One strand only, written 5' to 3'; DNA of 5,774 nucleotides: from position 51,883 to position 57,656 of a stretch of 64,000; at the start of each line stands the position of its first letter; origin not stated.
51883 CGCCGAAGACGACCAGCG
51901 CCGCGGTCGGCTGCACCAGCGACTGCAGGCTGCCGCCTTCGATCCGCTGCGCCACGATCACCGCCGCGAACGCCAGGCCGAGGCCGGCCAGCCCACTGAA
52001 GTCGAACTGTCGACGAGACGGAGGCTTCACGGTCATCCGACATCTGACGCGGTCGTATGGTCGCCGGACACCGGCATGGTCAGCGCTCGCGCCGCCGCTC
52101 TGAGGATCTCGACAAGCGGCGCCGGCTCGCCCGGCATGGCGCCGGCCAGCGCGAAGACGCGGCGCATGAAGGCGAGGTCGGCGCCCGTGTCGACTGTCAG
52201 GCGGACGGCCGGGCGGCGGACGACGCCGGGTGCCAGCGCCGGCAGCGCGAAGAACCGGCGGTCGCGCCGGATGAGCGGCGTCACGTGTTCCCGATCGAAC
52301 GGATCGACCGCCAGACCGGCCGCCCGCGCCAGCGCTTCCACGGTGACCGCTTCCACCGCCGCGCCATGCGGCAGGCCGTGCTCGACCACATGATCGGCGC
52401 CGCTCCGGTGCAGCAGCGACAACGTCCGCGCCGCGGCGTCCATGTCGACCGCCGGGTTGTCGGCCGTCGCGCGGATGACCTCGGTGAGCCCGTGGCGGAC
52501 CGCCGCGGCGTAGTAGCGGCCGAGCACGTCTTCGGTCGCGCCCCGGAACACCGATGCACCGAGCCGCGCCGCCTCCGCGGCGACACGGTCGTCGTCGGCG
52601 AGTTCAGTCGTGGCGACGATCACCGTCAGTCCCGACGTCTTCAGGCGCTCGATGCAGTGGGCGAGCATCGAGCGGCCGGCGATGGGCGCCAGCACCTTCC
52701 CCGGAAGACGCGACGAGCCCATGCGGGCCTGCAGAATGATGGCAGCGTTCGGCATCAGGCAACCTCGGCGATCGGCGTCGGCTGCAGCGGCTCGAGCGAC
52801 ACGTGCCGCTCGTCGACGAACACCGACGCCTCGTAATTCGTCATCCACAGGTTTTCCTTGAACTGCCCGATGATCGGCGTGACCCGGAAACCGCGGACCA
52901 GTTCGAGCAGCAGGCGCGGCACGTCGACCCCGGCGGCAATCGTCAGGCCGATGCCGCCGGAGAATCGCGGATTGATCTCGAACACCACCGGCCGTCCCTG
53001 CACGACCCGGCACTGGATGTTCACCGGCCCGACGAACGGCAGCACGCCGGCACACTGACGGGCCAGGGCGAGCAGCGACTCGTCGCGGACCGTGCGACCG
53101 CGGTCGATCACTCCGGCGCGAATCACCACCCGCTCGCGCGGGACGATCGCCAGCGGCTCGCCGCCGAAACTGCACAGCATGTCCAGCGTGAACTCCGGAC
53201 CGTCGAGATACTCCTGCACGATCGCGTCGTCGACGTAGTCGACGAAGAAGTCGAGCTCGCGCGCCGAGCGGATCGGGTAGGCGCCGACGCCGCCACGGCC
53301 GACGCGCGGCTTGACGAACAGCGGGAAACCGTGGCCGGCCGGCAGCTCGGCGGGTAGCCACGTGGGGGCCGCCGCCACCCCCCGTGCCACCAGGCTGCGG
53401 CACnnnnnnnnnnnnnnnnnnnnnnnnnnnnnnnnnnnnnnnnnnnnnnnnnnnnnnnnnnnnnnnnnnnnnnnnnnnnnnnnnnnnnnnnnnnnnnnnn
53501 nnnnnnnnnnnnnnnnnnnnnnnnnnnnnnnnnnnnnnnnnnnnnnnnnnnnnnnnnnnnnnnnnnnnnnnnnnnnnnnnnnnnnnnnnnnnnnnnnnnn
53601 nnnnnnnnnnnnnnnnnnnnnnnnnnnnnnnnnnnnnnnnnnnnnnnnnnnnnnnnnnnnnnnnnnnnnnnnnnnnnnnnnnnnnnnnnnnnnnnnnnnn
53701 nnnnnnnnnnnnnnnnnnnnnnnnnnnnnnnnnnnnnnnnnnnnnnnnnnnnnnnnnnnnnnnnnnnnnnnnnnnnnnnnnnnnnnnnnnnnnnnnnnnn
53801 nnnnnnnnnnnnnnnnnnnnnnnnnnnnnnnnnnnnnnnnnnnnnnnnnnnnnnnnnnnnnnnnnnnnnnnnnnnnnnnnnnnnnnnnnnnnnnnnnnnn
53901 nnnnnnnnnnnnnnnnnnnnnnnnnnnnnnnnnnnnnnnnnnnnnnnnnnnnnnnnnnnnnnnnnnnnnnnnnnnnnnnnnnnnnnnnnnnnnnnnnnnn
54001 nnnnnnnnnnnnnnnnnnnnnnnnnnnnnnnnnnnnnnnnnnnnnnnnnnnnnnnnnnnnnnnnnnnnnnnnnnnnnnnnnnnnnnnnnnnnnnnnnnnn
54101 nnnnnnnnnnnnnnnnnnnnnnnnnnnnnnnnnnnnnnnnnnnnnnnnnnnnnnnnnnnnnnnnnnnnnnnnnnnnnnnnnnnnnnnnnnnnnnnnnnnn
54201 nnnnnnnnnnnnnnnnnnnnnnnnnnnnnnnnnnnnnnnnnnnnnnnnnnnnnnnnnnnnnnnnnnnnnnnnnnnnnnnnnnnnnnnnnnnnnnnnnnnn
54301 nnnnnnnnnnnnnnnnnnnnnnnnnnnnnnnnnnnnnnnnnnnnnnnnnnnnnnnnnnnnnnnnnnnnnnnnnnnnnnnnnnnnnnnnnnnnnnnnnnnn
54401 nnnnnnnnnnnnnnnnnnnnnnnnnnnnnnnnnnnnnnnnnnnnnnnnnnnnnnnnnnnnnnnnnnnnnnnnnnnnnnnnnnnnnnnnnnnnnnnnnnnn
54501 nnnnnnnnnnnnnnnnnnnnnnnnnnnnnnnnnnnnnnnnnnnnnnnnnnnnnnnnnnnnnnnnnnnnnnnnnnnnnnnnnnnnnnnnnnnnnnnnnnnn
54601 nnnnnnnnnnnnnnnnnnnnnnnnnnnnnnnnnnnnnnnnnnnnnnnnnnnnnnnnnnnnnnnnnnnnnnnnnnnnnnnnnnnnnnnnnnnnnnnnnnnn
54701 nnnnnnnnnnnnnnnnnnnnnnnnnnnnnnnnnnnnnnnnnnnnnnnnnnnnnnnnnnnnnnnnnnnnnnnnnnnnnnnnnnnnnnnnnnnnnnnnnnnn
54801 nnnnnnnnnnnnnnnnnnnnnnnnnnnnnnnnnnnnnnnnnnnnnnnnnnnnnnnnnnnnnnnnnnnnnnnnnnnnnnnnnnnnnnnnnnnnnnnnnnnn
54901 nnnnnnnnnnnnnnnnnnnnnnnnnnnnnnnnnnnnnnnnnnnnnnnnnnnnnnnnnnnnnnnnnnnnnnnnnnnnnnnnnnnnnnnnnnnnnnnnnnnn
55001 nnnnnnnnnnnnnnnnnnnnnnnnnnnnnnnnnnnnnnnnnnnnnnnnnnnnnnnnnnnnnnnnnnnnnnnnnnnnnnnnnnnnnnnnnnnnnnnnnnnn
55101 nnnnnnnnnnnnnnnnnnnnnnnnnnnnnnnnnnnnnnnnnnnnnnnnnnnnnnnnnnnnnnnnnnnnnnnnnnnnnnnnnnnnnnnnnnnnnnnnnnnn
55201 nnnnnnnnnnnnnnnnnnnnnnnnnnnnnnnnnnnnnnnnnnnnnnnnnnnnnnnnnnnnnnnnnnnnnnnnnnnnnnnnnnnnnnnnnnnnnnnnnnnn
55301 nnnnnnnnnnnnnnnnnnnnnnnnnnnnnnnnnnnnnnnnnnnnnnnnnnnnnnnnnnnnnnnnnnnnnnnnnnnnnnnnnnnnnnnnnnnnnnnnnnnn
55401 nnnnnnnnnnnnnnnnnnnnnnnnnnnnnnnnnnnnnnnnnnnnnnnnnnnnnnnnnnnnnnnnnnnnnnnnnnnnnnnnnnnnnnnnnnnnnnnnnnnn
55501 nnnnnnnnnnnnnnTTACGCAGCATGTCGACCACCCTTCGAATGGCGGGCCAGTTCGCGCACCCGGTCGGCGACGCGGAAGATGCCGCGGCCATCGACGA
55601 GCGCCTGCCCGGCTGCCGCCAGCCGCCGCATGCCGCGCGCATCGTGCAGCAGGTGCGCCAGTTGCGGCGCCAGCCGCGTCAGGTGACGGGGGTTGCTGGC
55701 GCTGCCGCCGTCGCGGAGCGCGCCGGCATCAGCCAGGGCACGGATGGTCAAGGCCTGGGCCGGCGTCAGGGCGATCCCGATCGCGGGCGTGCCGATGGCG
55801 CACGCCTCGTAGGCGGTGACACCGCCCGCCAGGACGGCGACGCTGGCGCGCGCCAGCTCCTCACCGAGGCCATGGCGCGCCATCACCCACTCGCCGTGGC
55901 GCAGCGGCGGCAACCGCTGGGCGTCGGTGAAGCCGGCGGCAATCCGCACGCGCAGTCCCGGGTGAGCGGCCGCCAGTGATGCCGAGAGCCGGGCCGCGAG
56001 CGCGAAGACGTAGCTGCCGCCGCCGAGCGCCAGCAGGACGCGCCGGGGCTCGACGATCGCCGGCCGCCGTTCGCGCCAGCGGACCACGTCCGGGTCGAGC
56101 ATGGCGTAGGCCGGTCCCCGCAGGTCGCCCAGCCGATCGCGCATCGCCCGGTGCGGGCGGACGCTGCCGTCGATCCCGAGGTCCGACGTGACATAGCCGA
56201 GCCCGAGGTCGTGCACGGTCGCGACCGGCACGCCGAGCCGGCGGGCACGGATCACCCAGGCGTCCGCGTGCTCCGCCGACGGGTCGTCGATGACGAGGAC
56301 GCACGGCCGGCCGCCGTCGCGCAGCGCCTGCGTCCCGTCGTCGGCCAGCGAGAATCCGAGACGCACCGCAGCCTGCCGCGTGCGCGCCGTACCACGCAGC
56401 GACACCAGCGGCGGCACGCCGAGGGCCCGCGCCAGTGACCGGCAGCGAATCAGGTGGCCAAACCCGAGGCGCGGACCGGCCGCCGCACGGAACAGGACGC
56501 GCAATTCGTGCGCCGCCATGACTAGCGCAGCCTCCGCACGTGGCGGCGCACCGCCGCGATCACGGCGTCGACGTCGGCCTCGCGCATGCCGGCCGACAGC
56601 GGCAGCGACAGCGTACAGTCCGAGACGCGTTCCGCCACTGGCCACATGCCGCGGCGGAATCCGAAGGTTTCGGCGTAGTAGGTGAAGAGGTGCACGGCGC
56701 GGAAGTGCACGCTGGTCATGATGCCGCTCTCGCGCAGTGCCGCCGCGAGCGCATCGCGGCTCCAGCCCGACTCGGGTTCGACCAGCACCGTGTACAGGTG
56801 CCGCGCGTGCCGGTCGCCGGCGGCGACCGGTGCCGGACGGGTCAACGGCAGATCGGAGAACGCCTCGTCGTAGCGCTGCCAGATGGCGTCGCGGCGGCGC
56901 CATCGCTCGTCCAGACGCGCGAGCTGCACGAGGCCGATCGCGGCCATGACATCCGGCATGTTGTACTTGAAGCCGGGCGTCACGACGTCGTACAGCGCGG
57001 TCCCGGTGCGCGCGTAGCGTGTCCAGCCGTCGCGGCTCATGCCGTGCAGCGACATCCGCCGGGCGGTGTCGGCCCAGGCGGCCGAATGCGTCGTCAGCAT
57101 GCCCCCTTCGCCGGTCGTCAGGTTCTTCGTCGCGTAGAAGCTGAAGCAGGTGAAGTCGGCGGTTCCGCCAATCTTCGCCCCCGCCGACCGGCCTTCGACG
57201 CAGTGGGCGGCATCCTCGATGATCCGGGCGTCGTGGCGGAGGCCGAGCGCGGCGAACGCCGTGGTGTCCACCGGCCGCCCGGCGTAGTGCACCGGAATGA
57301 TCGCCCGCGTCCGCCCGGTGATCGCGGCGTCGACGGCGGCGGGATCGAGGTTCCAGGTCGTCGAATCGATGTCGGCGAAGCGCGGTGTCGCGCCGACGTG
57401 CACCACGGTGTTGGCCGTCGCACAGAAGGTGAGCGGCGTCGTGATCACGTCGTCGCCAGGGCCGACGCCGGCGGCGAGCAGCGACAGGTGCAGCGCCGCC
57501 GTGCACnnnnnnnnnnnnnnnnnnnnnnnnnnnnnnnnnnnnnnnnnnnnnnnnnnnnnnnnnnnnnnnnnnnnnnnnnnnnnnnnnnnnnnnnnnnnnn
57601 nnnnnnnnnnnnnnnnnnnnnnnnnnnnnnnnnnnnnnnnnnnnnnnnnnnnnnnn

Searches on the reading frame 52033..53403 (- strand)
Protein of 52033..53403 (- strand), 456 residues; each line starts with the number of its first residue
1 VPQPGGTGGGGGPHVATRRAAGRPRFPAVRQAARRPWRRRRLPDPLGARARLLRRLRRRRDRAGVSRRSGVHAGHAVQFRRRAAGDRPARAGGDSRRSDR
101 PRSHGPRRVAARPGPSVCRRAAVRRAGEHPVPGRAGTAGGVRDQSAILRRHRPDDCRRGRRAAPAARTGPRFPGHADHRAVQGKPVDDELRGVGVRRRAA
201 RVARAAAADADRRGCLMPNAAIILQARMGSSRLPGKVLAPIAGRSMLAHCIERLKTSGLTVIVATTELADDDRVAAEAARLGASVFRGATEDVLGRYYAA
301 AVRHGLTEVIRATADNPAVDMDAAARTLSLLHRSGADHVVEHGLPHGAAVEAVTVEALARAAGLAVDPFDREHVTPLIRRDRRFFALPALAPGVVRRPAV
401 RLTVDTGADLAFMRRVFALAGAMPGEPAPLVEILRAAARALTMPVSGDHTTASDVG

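Call 22: search_protein_families(library=ncbifam, proteins=[window:52033-53403:-], max_evalue=0.1)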
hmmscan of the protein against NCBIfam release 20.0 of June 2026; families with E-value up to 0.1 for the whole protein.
window:52033-53403:- (456 aa): 8 families
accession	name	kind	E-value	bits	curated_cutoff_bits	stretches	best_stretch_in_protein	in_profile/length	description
NF003952.0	PRK05450.1-5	subfamily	7.4e-12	44.9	193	1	220-332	3-117/250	3-deoxy-manno-octulosonate cytidylyltransferase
NF009905.0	PRK13368.1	subfamily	3e-11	43.1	255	1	219-324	2-107/243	3-deoxy-manno-octulosonate cytidylyltransferase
NF003950.0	PRK05450.1-3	subfamily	5.4e-10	39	234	1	220-334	3-120/248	3-deoxy-manno-octulosonate cytidylyltransferase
TIGR00466.1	kdsB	equivalog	7.9e-09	35.3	155.2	1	221-285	4-65/241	3-deoxy-manno-octulosonate cytidylyltransferase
NF003948.0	PRK05450.1-1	equivalog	1.1e-08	34.5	281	1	219-282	5-65/248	3-deoxy-manno-octulosonate cytidylyltransferase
TIGR03584.1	PseF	equivalog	4.9e-06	26.3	205.7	1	223-286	3-64/222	pseudaminic acid cytidylyltransferase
NF010933.0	PRK14353.1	equivalog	0.00055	18.7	505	1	220-328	7-121/453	bifunctional UDP-N-acetylglucosamine diphosphorylase/glucosamine-1-phosphate N-acetyltransferase GlmU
TIGR01173.1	glmU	equivalog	0.097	11.5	366.85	0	227-263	13-50/452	bifunctional UDP-N-acetylglucosamine diphosphorylase/glucosamine-1-phosphate N-acetyltransferase GlmU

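Call 23: search_protein_families(library=pfam, proteins=[window:52033-53403:-], max_evalue=0.1)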
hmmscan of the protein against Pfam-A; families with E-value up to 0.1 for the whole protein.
window:52033-53403:- (456 aa): 2 families
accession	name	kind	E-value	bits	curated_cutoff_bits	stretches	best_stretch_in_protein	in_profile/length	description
PF02348.25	CTP_transf_3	-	7.1e-24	85.2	22.6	1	221-386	1-170/217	Cytidylyltransferase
PF12804.13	NTP_transf_3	-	1.5e-06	28.9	27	1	227-340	11-120/160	MobA-like NTP transferase domain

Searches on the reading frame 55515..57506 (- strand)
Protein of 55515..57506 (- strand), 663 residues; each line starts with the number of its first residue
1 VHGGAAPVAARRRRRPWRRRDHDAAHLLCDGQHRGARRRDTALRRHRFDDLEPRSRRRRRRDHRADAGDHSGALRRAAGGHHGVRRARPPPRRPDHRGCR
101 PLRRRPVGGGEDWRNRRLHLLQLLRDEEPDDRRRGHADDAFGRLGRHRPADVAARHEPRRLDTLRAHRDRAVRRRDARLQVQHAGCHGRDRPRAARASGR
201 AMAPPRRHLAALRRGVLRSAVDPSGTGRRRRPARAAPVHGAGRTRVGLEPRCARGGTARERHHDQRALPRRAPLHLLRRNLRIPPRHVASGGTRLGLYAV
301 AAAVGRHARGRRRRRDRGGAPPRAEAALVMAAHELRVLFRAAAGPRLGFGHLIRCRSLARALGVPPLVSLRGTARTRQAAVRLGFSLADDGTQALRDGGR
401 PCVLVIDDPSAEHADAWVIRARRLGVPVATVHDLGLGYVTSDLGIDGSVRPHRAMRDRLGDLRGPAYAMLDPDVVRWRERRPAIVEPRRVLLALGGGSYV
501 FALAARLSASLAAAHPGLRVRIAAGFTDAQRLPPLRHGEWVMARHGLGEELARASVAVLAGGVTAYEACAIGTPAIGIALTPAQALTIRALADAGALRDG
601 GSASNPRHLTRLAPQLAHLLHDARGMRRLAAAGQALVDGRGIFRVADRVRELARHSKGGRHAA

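Call 7: search_protein_families(library=pfam, proteins=[window:55515-57506:-], max_evalue=0.01)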
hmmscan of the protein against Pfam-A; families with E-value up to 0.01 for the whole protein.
window:55515-57506:- (663 aa): 0 families

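Call 22: search_protein_families(library=ncbifam, proteins=[window:55515-57506:-], max_evalue=0.1)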
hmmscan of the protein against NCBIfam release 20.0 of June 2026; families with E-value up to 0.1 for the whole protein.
window:55515-57506:- (663 aa): 1 family
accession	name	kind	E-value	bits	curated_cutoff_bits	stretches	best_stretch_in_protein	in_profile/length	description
TIGR03590.1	PseG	equivalog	5e-13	49.3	153.55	2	424-586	103-275/280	UDP-2,4-diacetamido-2,4,6-trideoxy-beta-L-altropyranose hydrolase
